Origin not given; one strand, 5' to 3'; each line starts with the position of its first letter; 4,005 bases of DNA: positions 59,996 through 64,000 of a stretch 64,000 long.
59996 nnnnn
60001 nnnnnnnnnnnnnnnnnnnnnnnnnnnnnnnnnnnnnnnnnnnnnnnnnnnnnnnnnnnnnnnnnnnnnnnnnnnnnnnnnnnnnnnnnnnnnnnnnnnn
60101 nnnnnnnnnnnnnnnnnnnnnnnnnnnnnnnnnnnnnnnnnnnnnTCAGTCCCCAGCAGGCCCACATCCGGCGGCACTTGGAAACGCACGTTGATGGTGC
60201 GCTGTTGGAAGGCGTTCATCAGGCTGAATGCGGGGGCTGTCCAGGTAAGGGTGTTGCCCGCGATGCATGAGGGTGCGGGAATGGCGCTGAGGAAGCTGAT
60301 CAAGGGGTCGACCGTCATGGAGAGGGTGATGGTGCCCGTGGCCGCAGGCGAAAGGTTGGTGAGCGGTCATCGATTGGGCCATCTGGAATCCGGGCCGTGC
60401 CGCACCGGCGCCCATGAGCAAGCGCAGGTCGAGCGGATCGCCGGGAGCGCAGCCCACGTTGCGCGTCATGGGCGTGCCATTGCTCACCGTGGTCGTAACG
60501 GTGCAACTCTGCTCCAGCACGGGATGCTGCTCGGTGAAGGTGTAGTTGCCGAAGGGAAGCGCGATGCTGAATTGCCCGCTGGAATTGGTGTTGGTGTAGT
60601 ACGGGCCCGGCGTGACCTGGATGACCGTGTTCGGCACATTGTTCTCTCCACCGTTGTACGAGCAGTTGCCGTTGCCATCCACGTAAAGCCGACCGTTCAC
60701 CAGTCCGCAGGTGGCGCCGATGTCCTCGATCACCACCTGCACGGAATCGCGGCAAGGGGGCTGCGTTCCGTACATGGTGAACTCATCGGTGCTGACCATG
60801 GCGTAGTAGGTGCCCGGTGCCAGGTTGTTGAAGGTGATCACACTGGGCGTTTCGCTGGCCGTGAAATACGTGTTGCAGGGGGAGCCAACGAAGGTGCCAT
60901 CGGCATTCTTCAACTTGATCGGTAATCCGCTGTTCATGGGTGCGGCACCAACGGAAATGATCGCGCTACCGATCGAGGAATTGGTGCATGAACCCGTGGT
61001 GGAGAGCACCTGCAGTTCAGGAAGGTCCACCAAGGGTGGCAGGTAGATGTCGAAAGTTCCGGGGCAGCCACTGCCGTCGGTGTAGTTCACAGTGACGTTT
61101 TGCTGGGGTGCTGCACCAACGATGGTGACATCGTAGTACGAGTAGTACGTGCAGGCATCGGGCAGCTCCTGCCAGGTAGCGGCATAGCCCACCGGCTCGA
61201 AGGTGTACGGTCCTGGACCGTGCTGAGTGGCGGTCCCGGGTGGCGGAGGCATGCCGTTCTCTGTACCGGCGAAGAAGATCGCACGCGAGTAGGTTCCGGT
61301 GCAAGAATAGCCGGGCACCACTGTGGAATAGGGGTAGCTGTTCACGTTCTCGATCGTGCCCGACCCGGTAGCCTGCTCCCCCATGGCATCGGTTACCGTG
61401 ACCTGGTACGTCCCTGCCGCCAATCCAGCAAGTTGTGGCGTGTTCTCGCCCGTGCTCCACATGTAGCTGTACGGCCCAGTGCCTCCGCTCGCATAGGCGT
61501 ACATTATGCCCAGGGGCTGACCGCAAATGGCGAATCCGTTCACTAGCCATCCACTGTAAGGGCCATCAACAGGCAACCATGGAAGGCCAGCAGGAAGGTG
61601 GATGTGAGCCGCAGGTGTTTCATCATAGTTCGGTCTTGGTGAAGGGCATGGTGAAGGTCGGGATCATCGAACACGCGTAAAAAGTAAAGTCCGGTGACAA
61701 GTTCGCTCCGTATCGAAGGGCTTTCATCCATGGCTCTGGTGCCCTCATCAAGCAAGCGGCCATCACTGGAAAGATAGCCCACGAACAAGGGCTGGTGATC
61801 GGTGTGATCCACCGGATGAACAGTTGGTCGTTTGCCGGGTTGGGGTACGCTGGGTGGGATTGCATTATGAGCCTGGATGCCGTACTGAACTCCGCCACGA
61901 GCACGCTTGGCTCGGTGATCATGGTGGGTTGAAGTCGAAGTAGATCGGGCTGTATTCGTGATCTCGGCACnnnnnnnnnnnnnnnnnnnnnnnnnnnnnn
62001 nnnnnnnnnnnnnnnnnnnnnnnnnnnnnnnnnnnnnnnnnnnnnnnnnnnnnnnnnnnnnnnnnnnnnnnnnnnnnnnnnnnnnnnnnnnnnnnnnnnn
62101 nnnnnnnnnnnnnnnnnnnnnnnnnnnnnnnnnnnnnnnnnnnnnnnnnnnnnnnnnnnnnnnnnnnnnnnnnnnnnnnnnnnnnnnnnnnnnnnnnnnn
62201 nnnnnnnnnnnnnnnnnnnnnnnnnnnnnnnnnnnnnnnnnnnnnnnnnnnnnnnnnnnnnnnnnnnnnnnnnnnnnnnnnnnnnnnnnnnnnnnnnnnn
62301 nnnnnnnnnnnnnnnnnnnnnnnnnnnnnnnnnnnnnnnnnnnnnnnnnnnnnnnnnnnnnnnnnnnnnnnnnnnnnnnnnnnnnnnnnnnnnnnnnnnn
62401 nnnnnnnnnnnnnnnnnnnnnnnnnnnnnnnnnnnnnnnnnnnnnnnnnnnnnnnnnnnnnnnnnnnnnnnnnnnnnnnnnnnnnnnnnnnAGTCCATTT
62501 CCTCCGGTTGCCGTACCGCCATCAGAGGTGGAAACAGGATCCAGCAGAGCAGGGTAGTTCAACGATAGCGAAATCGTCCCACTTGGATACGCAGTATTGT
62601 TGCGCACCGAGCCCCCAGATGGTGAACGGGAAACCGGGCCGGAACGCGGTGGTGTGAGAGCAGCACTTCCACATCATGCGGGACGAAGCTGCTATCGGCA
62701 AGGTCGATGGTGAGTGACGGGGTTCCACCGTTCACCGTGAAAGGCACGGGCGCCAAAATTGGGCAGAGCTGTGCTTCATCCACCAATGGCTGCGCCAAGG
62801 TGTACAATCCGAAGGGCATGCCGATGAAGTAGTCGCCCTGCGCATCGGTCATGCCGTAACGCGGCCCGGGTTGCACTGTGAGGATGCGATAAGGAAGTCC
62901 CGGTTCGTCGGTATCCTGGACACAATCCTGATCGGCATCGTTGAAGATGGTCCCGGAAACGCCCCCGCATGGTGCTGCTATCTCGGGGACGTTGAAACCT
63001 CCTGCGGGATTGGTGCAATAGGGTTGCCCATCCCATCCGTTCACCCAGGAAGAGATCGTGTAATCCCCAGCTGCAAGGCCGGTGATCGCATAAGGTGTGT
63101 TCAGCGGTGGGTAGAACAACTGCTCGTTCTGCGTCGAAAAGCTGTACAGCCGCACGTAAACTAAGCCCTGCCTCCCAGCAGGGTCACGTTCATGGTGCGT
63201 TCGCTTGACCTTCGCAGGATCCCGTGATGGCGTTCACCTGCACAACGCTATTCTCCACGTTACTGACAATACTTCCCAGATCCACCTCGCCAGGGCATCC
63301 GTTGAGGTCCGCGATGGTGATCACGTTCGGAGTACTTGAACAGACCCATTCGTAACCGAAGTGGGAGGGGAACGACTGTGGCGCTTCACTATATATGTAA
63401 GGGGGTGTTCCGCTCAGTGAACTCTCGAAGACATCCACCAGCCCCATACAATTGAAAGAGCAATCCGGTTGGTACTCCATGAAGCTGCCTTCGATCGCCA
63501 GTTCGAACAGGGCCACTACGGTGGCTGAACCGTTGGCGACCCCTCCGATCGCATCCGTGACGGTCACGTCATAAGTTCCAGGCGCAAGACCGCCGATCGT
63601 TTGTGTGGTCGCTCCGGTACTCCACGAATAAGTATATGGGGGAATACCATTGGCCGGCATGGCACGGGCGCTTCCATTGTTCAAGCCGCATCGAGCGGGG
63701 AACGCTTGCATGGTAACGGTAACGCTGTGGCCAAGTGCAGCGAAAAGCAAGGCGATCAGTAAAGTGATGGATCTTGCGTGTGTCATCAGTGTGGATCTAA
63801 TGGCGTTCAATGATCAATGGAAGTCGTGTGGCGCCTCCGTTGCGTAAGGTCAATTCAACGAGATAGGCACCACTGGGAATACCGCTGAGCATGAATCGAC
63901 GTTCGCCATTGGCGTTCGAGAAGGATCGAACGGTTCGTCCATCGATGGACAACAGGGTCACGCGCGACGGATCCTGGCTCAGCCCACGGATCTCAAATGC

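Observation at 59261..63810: Two tail-to-head SprB-repeat/DUF11 adhesin genes shattered into at least 8 ORFs; one ends in dockerin-like repeats instead of a T9SS sorting domain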

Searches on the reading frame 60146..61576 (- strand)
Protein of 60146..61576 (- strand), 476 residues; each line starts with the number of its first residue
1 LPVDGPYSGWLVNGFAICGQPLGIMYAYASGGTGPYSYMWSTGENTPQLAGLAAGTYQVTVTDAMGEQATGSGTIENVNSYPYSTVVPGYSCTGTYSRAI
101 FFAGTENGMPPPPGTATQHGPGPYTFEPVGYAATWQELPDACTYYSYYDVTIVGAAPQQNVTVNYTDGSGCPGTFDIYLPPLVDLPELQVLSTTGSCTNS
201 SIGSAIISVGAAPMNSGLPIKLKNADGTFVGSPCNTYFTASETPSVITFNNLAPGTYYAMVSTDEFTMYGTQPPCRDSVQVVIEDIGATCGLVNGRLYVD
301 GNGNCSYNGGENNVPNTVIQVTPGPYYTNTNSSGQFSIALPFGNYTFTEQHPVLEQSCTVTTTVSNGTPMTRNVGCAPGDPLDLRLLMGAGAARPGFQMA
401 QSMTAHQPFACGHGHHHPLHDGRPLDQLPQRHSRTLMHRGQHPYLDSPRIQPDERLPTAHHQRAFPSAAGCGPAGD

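Call 5: search_protein_families(library=pfam, max_evalue=0.1, proteins=[window:60146-61576:-])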
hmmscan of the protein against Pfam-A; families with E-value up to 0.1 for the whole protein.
window:60146-61576:- (476 aa): 6 families
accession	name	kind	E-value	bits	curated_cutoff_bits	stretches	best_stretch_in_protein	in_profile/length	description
PF13620.12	CarboxypepD_reg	-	6.4e-05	23.7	32.3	1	313-371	13-76/82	Carboxypeptidase regulatory-like domain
PF17802.7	SpaA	-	0.00047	20.7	23.1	0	328-350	36-59/91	Prealbumin-like fold domain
PF23623.1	GBD_IRG7_N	-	0.0021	18.6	27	1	220-264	40-81/95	IRG7 N-terminal galactose binding domain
PF04151.21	PPC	-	0.0042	18.4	25.9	1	236-262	45-69/70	Bacterial pre-peptidase C-terminal domain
PF17210.9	SdrD_B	-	0.021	15.4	29.7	0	217-269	26-72/112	SdrD B-like domain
PF13715.12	CarbopepD_reg_2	-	0.071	13.6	32.2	1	308-351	8-52/88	CarboxypepD_reg-like domain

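Call 6: search_protein_families(library=ncbifam, max_evalue=0.1, proteins=[window:60146-61576:-])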
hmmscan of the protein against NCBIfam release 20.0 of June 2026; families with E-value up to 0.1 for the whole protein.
window:60146-61576:- (476 aa): 1 family
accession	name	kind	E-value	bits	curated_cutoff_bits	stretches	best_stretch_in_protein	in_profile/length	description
NF038127.1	FDP_fam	subfamily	0.00028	21.3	29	1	224-272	69-116/150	DVUA0089 family protein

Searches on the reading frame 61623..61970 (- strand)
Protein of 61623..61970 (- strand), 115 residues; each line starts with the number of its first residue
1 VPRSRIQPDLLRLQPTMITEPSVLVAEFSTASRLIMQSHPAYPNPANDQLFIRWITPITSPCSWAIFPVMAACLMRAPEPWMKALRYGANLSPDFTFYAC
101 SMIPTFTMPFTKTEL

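Call 5: search_protein_families(library=pfam, max_evalue=0.1, proteins=[window:61623-61970:-])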
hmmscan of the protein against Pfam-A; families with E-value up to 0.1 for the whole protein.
window:61623-61970:- (115 aa): 0 families

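Call 6: search_protein_families(library=ncbifam, max_evalue=0.1, proteins=[window:61623-61970:-])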
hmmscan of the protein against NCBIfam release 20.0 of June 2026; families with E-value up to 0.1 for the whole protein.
window:61623-61970:- (115 aa): 1 family
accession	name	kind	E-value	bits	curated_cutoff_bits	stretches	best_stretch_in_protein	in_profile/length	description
NF040970.1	memb_ExtQ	equivalog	0.0049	17.1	150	1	40-85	41-86/134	selenite/tellurite reduction operon b-type cytochrome membrane protein ExtQ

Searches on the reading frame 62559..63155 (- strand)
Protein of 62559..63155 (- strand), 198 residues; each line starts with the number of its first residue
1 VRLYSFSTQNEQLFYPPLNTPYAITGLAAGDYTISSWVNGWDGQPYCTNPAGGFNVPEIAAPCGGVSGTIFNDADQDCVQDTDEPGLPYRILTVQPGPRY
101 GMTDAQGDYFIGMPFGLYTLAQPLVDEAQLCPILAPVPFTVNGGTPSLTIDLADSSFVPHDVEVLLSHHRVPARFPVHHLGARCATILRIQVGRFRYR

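Call 5: search_protein_families(library=pfam, max_evalue=0.1, proteins=[window:62559-63155:-])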
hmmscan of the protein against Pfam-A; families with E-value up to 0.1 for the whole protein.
window:62559-63155:- (198 aa): 2 families
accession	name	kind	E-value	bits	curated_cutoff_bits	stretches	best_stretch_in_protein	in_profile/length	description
PF17210.9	SdrD_B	-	0.029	15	29.7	0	69-119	6-61/112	SdrD B-like domain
PF13620.12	CarboxypepD_reg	-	0.04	14.7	32.3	0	83-120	10-52/82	Carboxypeptidase regulatory-like domain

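Call 6: search_protein_families(library=ncbifam, max_evalue=0.1, proteins=[window:62559-63155:-])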
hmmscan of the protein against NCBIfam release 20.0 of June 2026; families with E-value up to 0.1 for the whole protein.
window:62559-63155:- (198 aa): 0 families

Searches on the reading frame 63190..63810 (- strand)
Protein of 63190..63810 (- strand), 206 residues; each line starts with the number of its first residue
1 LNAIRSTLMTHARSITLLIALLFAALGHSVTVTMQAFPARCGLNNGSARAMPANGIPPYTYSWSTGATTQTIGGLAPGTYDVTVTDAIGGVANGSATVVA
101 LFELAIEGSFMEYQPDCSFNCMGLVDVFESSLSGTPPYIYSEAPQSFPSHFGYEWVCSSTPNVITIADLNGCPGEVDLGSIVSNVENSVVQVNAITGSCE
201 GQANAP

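Call 5: search_protein_families(library=pfam, max_evalue=0.1, proteins=[window:63190-63810:-])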
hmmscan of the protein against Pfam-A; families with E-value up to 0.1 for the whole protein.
window:63190-63810:- (206 aa): 1 family
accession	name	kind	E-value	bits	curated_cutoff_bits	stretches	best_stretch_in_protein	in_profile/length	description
PF13573.12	SprB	-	2.8e-07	30.5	28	1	39-68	7-37/37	SprB repeat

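Call 6: search_protein_families(library=ncbifam, max_evalue=0.1, proteins=[window:63190-63810:-])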
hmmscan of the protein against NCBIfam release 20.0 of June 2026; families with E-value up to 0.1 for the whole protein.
window:63190-63810:- (206 aa): 0 families

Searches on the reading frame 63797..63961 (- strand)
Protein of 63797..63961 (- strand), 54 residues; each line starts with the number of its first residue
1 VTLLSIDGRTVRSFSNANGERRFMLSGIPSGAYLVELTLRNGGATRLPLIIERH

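Call 5: search_protein_families(library=pfam, max_evalue=0.1, proteins=[window:63797-63961:-])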
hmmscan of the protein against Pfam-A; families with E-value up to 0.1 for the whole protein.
window:63797-63961:- (54 aa): 2 families
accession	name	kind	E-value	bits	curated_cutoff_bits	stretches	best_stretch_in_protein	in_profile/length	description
PF18962.6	Por_Secre_tail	-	0.0031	18.2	27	1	2-44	25-69/75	Secretion system C-terminal sorting domain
PF16967.11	TcfC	-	0.076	13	29.4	1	8-43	21-56/68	E-set like domain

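Call 6: search_protein_families(library=ncbifam, max_evalue=0.1, proteins=[window:63797-63961:-])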
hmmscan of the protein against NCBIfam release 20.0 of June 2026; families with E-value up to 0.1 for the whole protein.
window:63797-63961:- (54 aa): 1 family
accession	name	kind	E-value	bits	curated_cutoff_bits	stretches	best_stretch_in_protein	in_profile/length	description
TIGR04183.1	Por_Secre_tail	domain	0.00015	21.6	23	1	2-51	24-71/72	T9SS type A sorting domain-containing protein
